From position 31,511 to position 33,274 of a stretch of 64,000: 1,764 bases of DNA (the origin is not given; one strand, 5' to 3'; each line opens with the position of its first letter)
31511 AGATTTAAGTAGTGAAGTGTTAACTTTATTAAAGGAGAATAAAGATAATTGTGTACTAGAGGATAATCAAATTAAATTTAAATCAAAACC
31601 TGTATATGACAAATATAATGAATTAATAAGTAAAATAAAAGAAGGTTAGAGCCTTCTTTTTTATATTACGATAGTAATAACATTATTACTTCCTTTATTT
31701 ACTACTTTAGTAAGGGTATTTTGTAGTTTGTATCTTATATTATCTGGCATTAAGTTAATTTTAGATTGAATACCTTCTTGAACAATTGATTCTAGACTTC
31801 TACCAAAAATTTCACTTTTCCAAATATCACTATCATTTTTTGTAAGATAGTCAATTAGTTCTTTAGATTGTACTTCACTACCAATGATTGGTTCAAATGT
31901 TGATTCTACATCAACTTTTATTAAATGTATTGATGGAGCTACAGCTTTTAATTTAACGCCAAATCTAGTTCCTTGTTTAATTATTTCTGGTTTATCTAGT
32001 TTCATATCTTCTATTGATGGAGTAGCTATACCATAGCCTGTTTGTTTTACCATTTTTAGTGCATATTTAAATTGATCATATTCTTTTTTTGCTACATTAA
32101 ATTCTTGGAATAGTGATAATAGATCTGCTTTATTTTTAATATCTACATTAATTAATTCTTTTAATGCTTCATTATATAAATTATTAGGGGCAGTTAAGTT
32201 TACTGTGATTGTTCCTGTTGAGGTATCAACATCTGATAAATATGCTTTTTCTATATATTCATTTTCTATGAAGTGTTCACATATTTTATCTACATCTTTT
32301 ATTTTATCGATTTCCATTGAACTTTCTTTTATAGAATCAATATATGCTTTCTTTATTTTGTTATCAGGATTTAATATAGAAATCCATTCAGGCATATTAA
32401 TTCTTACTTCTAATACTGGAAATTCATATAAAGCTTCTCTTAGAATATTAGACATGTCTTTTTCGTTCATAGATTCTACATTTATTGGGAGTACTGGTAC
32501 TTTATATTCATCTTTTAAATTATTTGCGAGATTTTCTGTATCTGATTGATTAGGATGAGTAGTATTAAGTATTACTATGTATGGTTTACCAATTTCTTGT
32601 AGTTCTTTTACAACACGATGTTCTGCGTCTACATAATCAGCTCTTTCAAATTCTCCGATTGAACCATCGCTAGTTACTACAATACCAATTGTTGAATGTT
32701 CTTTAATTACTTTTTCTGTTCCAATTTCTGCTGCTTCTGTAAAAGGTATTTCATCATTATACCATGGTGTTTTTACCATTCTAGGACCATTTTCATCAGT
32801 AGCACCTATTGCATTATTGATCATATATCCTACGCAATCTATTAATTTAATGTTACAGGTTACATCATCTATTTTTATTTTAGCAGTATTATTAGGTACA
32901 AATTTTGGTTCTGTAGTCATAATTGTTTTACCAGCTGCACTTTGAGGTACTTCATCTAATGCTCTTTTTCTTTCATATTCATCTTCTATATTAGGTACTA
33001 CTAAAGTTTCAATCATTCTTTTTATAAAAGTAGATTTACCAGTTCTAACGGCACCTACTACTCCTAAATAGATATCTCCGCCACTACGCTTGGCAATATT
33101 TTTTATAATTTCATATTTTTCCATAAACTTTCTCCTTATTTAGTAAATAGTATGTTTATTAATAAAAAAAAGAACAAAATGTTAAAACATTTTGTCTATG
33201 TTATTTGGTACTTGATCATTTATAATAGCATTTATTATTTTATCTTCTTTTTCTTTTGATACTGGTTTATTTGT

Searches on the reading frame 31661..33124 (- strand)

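Call 15: search_protein_families(library=pfam, proteins=[window:31661-33124:-], max_evalue=0.00001)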
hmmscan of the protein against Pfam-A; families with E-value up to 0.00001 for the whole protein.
window:31661-33124:- (487 aa): 3 families
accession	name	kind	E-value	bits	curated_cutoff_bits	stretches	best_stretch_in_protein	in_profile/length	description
PF09547.16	SpoIVA_ATPase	-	1.5e-109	365.3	26.6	1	1-236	1-237/237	Stage IV sporulation protein A, ATPase domain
PF20438.3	SpoIVA_middle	-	6.5e-61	206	25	1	238-415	2-179/179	Stage IV sporulation protein A, middle domain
PF20439.3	SpoIVA_C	-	9.3e-25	87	25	1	416-487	1-76/76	Sporulation stage IV protein A, C-terminal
